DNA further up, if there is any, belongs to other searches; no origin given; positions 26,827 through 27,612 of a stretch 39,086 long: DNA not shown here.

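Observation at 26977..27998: Terminal two-to-three gene module: unknown 127-aa protein plus Panacea/DUF4065-like protein, a candidate novel toxin-antitoxin or defence cassette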

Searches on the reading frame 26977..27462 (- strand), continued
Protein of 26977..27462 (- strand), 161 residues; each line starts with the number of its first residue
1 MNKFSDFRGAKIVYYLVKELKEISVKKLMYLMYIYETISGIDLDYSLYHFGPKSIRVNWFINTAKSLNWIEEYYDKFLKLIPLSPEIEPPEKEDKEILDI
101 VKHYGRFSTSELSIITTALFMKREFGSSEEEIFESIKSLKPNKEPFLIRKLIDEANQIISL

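Call 48: find_encoding_contigs(protein=P0008, flank=5000, max_places=3)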
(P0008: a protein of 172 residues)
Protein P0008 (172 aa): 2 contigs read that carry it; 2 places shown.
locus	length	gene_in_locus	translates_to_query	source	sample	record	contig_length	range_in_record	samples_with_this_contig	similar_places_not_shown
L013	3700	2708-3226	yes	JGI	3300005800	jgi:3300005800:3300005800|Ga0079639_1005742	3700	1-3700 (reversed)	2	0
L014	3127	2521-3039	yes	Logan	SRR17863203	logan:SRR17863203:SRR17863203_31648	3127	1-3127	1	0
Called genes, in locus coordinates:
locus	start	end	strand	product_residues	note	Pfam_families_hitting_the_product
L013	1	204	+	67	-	?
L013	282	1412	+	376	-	-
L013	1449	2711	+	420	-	PF01966:HD, PF19276:HD_assoc_2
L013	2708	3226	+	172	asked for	-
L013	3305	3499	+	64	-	-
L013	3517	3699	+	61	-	?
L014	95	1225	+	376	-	-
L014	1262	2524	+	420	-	PF01966:HD, PF19276:HD_assoc_2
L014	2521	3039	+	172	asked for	-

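Call 49: find_encoding_contigs(protein=P0010, flank=4000, max_places=3)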
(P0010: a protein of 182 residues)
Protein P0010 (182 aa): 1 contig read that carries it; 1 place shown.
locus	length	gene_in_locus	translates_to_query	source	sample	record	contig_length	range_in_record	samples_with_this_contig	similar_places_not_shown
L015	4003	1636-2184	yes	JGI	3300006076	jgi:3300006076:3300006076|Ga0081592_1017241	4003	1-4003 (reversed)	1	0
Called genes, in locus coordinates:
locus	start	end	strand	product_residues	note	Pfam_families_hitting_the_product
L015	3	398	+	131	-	?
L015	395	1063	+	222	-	PF00772:DnaB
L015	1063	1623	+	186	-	PF14236:DruA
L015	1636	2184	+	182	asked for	-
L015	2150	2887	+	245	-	PF01170:UPF0020 (faint), PF01555:N6_N4_Mtase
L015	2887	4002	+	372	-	?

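Call 50: find_encoding_contigs(protein=P0011, flank=4000, max_places=3)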
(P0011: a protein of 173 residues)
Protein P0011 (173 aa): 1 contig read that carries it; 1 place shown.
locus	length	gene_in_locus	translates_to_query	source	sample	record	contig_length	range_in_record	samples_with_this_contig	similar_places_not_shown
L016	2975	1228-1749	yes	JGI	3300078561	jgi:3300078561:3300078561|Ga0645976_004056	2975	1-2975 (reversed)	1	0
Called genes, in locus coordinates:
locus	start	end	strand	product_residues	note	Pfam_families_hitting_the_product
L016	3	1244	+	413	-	?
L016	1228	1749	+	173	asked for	PF13274:SocA_Panacea (weak)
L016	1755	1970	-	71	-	-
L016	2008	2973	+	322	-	?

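Call 51: find_encoding_contigs(protein=P0014, flank=4000, max_places=3)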
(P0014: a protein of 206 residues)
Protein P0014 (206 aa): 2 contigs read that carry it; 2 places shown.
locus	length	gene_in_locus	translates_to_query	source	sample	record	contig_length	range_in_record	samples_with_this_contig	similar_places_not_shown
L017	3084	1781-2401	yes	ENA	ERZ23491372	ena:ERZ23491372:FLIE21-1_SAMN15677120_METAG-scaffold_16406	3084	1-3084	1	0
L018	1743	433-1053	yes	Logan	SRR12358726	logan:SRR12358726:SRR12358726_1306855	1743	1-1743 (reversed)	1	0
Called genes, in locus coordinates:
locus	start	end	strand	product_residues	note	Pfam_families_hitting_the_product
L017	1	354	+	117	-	?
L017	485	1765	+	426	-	PF01966:HD, PF19276:HD_assoc_2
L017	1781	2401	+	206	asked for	-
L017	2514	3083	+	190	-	?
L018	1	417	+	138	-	?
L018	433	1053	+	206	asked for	-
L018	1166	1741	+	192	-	?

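Call 68: search_protein_families(library=padloc, proteins=[L013:1449-2711:+, L010:729-2000:+, L002:122-400:+, L007:632-949:+, L005:1826-2095:+, L015:1063-1623:+, L007:1698-1973:+], max_evalue=0.01)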
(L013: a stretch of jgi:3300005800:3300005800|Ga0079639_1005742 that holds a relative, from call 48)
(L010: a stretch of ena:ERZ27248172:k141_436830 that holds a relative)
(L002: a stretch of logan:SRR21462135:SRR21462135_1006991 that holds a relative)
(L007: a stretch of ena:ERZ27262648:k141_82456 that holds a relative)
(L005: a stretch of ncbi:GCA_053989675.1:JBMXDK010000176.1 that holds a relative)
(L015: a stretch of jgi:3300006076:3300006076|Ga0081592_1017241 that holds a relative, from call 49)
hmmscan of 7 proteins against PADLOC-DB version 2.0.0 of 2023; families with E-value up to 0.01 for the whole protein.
L013:1449-2711:+ (420 aa): 4 families
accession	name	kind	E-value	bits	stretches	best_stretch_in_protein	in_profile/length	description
PDLC02374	dGTPase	-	8.2e-11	39.9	1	17-122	42-125/395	-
PDLC01254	Cas3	-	0.0016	16.6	1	50-147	7-76/164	CAS-I; effector_G3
PDLC00940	Cas3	-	0.0027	15.9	0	54-107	3-43/178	CRISPR-associated endonuclease Cas3-HD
PDLC04064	PD-T4-6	-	0.006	13.6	0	368-406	231-270/369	-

L010:729-2000:+ (423 aa): 2 families
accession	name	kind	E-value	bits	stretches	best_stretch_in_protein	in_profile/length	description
PDLC02374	dGTPase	-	2.1e-11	41.8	1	23-125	48-127/395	-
PDLC01254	Cas3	-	0.0089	14.3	1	50-139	7-68/164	CAS-I; effector_G3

L002:122-400:+ (92 aa): 0 families

L007:632-949:+ (105 aa): 0 families

L005:1826-2095:+ (89 aa): 0 families

L015:1063-1623:+ (186 aa): 1 family
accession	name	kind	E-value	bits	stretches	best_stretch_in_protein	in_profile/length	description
PDLC00002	DruA1|DruA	-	0.0029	14.8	1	35-95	116-178/407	DUF4338 domain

L007:1698-1973:+ (91 aa): 0 families

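Call 69: search_protein_families(library=ncbifam, proteins=[L013:1449-2711:+, L010:729-2000:+, L002:122-400:+, L007:632-949:+, L005:1826-2095:+, L015:1063-1623:+, P0011], max_evalue=0.01)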
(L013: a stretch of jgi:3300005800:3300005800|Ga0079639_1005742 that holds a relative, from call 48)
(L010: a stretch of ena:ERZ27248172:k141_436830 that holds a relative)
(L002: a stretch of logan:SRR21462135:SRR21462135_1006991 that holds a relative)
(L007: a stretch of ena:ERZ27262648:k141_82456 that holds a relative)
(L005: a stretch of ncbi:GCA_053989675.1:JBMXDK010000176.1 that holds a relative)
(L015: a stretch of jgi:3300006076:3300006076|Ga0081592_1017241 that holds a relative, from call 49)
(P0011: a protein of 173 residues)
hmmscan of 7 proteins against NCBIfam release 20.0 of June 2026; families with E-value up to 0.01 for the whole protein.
L013:1449-2711:+ (420 aa): 11 families
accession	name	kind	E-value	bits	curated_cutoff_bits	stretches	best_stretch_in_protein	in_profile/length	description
TIGR01353.1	dGTP_triPase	subfamily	2.9e-10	40.2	152.35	1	16-138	5-117/389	dGTP triphosphohydrolase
NF002205.0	PRK01096.1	equivalog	2.5e-08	33.4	439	1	16-119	28-125/444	deoxyguanosinetriphosphate triphosphohydrolase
NF003429.0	PRK04926.1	equivalog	1.9e-07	30.3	405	1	20-119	35-132/500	dGTPase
NF041026.1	antiphage_dGTPase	exception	7.5e-06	25.3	400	1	20-117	23-109/425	anti-phage deoxyguanosine triphosphatase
NF003701.1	PRK05318.1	subfamily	2.4e-05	23.4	383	1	16-116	20-110/426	anti-phage deoxyguanosine triphosphatase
NF002329.0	PRK01286.1-4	equivalog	3.1e-05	23.4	494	1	90-139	93-140/342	deoxyguanosinetriphosphate triphosphohydrolase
NF002829.0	PRK03007.1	equivalog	4.8e-05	22.4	385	1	90-121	85-116/425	deoxyguanosinetriphosphate triphosphohydrolase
NF002327.0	PRK01286.1-2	equivalog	7e-05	22.1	393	1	98-139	102-141/345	deoxyguanosinetriphosphate triphosphohydrolase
TIGR00277.1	HDIG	domain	0.00032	20.5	27.6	1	54-113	7-46/84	HDIG domain-containing metalloprotein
NF002328.0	PRK01286.1-3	equivalog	0.0023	17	467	0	92-133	95-136/404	deoxyguanosinetriphosphate triphosphohydrolase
NF002326.0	PRK01286.1-1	equivalog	0.0085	15.5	390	0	94-137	91-134/379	deoxyguanosinetriphosphate triphosphohydrolase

L010:729-2000:+ (423 aa): 12 families
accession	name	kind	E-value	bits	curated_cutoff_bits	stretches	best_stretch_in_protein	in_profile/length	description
TIGR01353.1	dGTP_triPase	subfamily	2.3e-11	43.9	152.35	1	18-132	7-111/389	dGTP triphosphohydrolase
NF002205.0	PRK01096.1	equivalog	2.2e-07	30.3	439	1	16-123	28-128/444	deoxyguanosinetriphosphate triphosphohydrolase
NF003429.0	PRK04926.1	equivalog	8.9e-07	28.1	405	1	23-131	39-143/500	dGTPase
NF003701.1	PRK05318.1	subfamily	3.9e-06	26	383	1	20-118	24-111/426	anti-phage deoxyguanosine triphosphatase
NF041026.1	antiphage_dGTPase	exception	1.3e-05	24.5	400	1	23-118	26-109/425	anti-phage deoxyguanosine triphosphatase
NF002329.0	PRK01286.1-4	equivalog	5.6e-05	22.5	494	1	90-135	92-136/342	deoxyguanosinetriphosphate triphosphohydrolase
NF002327.0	PRK01286.1-2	equivalog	0.00014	21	393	1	94-139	97-141/345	deoxyguanosinetriphosphate triphosphohydrolase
NF002829.0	PRK03007.1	equivalog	0.00026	20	385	1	89-122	83-116/425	deoxyguanosinetriphosphate triphosphohydrolase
TIGR00277.1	HDIG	domain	0.00093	19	27.6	1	55-132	8-58/84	HDIG domain-containing metalloprotein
NF002328.0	PRK01286.1-3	equivalog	0.0014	17.6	467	1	91-124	93-126/404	deoxyguanosinetriphosphate triphosphohydrolase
NF012028.0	PRK15484.1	subfamily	0.0018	17.4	618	1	26-133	70-179/380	lipopolysaccharide N-acetylglucosaminyltransferase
NF002326.0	PRK01286.1-1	equivalog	0.005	16.2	390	0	92-123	88-119/379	deoxyguanosinetriphosphate triphosphohydrolase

L002:122-400:+ (92 aa): 0 families

L007:632-949:+ (105 aa): 0 families

L005:1826-2095:+ (89 aa): 0 families

L015:1063-1623:+ (186 aa): 0 families

P0011 (173 aa): 1 family
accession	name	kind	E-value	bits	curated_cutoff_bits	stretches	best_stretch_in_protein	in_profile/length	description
NF048014.1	antitoxin_DarG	equivalog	3e-05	23.5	250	1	3-152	162-318/338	type II toxin-antitoxin system antitoxin DNA ADP-ribosyl glycohydrolase DarG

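Call 75: find_related_loci(query=A6, collection=genome_contigs, flank=8000)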
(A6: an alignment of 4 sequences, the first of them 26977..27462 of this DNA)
Query A6 (161 aa) in genome_contigs; peptide patterns used: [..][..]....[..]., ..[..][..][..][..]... (x = any residue, [..] = any of these).
43 stretches matched a pattern, but none encodes a relative of the query by tblastn (E <= 1e-3).

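Call 84: search_protein_families(library=pfam, proteins=[P0005, P0006, P0007, P0008, P0009, P0010, P0011, P0012, P0014, P0015], max_evalue=0.1)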
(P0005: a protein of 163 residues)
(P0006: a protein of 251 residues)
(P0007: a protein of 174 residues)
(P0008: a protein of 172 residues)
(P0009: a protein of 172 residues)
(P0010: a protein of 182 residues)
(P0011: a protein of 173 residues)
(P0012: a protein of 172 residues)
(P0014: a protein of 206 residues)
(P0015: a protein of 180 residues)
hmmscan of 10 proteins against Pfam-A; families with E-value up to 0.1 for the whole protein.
P0005 (163 aa): 1 family
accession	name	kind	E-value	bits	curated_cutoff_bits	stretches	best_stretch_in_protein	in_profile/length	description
PF13274.11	SocA_Panacea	-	0.0074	17.6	25.7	1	70-121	48-106/113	Antitoxin SocA-like, Panacea domain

P0006 (251 aa): 3 families
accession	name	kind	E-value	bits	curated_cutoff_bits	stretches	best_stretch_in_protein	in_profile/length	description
PF13274.11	SocA_Panacea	-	0.026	15.9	25.7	1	45-119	24-106/113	Antitoxin SocA-like, Panacea domain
PF07299.16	EF-G-binding_N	-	0.039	14.9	27.1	0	179-236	6-62/83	Elongation factor G-binding protein, N-terminal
PF04358.19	DsrC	-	0.076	13.9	24.9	0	69-153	13-96/107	DsrC like protein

P0007 (174 aa): 3 families
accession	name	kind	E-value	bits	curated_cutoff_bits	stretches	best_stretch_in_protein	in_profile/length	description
PF13274.11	SocA_Panacea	-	0.00039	21.7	25.7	1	34-127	3-106/113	Antitoxin SocA-like, Panacea domain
PF21445.3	ADDB_N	-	0.01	15.5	26.6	1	100-128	190-219/290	ADDB, N-terminal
PF23900.1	PRS2_N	-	0.021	15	27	1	20-63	32-75/79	PRS2 N-terminal domain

P0008 (172 aa): 3 families
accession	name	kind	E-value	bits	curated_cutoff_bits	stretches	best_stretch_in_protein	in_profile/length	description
PF13274.11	SocA_Panacea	-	2.8e-05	25.4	25.7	1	47-126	24-106/113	Antitoxin SocA-like, Panacea domain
PF20912.2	RPC3_helical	-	0.039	14.8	27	1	89-127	17-61/64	DNA-directed RNA polymerase III subunit RPC3, helical hairpin domain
PF25061.1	RRM_fung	-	0.074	13.7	27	0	80-116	5-39/85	Fungal RNA-binding domain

P0009 (172 aa): 1 family
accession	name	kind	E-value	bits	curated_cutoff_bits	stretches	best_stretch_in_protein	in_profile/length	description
PF05095.17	DUF687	-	0.099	11.6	25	0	20-67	86-133/537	Protein of unknown function (DUF687)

P0010 (182 aa): 1 family
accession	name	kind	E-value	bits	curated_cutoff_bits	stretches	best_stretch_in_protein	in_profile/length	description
PF13274.11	SocA_Panacea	-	0.045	15.1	25.7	0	32-125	2-106/113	Antitoxin SocA-like, Panacea domain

P0011 (173 aa): 2 families
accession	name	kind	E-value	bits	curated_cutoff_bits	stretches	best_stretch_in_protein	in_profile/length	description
PF13274.11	SocA_Panacea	-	1.1e-06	30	25.7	1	48-125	22-103/113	Antitoxin SocA-like, Panacea domain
PF05151.17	PsbM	-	0.083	13.2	24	0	121-133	3-15/31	Photosystem II reaction centre M protein (PsbM)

P0012 (172 aa): 2 families
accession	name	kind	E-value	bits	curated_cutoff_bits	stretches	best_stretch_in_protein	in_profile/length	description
PF13274.11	SocA_Panacea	-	0.0012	20.2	25.7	1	33-124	8-104/113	Antitoxin SocA-like, Panacea domain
PF13625.11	Helicase_C_3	-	0.04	14.4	34.2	0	88-121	59-92/125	Helicase conserved C-terminal domain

P0014 (206 aa): 3 families
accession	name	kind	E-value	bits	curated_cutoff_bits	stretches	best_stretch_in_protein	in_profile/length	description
PF13274.11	SocA_Panacea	-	0.0025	19.2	25.7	1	33-129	8-106/113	Antitoxin SocA-like, Panacea domain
PF19011.5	DUF5740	-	0.063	14.1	26.5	0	96-179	8-89/94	Family of unknown function (DUF5740)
PF21206.3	Roquin_1_2-like_ROQ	-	0.081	13.7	27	0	10-44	40-72/87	Roquin 1/2-like, ROQ domain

P0015 (180 aa): 1 family
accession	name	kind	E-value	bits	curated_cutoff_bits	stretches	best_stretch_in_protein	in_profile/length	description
PF13274.11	SocA_Panacea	-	0.0028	19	25.7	1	32-132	1-103/113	Antitoxin SocA-like, Panacea domain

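Call 90: search_protein_families(library=phrogs, proteins=[L002:122-400:+, L007:632-949:+, L005:1826-2095:+, P0008, P0011], max_evalue=0.01)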
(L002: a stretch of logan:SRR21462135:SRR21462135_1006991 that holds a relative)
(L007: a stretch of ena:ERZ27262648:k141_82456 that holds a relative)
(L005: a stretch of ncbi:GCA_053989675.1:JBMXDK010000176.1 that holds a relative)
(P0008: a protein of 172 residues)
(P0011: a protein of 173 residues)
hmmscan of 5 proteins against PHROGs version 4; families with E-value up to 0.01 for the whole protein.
L002:122-400:+ (92 aa): 0 families

L007:632-949:+ (105 aa): 0 families

L005:1826-2095:+ (89 aa): 0 families

P0008 (172 aa): 2 families
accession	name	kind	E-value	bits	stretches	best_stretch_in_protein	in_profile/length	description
phrog_14939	-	unknown function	2.2e-06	28.1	1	15-122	11-124/313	-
phrog_1281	-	unknown function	0.0015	19.3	1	51-126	54-120/195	-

P0011 (173 aa): 2 families
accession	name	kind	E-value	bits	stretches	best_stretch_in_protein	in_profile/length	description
phrog_1281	-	unknown function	1.1e-07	32.7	1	2-125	2-117/195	-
phrog_14939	-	unknown function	1.9e-07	31.6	1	14-147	7-144/313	-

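Call 91: search_dna_similar(query=window:26977-27462:-, collection=phages, mode=protein, max_evalue=0.01)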
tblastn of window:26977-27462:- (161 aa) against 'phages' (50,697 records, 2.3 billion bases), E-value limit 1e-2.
No match.

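Call 96: find_encoding_contigs(protein=P0009, flank=5000, max_places=3)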
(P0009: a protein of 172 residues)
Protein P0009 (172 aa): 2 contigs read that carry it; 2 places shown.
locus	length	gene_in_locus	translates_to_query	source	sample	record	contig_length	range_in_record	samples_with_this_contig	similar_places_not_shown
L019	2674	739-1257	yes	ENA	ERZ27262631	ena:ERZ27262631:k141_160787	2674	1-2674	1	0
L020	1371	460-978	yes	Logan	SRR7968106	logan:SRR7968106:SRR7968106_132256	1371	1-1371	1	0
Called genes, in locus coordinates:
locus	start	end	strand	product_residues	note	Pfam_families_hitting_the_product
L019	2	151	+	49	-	?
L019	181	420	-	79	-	PF15919:HicB_lk_antitox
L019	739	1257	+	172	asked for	-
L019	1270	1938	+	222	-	PF02683:DsbD_TM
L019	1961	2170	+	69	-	-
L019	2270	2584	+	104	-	-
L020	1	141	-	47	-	?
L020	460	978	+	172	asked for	-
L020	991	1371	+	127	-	?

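Call 97: find_encoding_contigs(protein=P0012, flank=5000, max_places=3)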
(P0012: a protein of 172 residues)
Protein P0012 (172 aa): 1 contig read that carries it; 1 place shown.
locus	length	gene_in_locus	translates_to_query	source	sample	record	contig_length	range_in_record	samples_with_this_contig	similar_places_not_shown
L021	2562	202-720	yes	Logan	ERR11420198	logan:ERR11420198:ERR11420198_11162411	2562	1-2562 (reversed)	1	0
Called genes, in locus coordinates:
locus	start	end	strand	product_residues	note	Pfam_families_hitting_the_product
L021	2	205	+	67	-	?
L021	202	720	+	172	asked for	-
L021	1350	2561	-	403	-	?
